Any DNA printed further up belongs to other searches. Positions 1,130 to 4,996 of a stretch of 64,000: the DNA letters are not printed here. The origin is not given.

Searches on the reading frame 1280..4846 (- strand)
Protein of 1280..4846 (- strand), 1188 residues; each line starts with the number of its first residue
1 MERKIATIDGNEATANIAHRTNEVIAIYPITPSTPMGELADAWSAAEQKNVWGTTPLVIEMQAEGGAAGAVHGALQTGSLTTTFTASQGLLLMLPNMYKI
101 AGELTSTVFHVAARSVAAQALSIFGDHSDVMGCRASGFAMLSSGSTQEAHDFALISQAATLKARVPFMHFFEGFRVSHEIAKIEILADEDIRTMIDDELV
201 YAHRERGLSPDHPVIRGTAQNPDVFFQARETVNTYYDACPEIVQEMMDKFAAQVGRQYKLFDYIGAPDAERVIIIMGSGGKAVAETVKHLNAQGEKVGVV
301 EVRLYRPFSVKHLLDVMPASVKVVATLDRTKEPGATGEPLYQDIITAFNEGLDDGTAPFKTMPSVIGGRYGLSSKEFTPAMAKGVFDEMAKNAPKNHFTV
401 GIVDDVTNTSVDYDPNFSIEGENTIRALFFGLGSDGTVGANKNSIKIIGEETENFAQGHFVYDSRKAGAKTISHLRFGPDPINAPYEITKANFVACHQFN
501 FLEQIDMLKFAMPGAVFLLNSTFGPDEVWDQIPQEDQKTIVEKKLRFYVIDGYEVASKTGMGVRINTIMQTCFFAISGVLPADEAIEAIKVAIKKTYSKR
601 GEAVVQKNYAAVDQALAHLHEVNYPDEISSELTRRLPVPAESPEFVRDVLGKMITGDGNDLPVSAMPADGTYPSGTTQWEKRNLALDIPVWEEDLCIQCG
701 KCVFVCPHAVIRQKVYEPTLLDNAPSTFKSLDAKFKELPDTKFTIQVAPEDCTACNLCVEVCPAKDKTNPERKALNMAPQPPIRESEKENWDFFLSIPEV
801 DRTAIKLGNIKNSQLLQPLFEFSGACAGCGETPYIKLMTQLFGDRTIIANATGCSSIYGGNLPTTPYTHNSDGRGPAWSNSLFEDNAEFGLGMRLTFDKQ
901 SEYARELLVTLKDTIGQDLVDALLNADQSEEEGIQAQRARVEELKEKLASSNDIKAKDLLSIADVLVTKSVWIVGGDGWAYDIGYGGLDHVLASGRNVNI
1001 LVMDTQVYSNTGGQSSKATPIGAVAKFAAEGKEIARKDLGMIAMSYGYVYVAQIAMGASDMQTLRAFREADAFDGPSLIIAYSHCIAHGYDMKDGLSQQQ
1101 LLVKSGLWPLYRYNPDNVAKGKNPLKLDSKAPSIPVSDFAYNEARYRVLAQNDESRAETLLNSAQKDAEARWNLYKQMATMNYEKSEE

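Call 85: search_protein_families(library=pfam, proteins=[window:1280-4846:-], max_evalue=0.00001)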
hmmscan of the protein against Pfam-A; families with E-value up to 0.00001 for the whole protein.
window:1280-4846:- (1188 aa): 14 families
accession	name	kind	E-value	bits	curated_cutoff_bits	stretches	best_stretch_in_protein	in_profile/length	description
PF01855.24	POR_N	-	1.1e-78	264.6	27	1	19-247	4-230/231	Pyruvate flavodoxin/ferredoxin oxidoreductase, thiamine diP-bdg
PF01558.24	POR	-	2.6e-28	99.8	27.4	1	433-616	1-172/173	Pyruvate ferredoxin/flavodoxin oxidoreductase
PF10371.14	EKR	-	8.8e-24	83.5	27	1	635-685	5-55/55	Domain of unknown function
PF17147.9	PFOR_II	-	3.6e-12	47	27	1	269-351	1-81/102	Pyruvate:ferredoxin oxidoreductase core domain II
PF12838.12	Fer4_7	-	4.3e-10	40.3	27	1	696-764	2-50/52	4Fe-4S dicluster domain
PF14697.11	Fer4_21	-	1.1e-09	38.7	35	0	742-766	31-55/59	4Fe-4S dicluster domain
PF13484.11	Fer4_16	-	3.3e-09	37.8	30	1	696-764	2-65/66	4Fe-4S double cluster binding domain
PF12837.12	Fer4_6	-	8.7e-09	35.4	25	1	688-711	1-24/24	4Fe-4S binding domain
PF00037.32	Fer4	-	1.2e-08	34.9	21.1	1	689-712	1-24/24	4Fe-4S binding domain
PF02775.26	TPP_enzyme_C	-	2.1e-08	34.5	21.9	1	969-1080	47-150/151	Thiamine pyrophosphate enzyme, C-terminal TPP binding domain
PF13187.11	Fer4_9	-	3.6e-08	33.7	27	1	696-765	2-50/52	4Fe-4S dicluster domain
PF13183.11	Fer4_8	-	8.4e-08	33.1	27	1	695-765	4-67/68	4Fe-4S dicluster domain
PF12797.12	Fer4_2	-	6.1e-07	29.4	24.5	0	688-707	2-21/22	4Fe-4S binding domain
PF13237.11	Fer4_10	-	8.6e-07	29.2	25.5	1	691-763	4-53/53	4Fe-4S dicluster domain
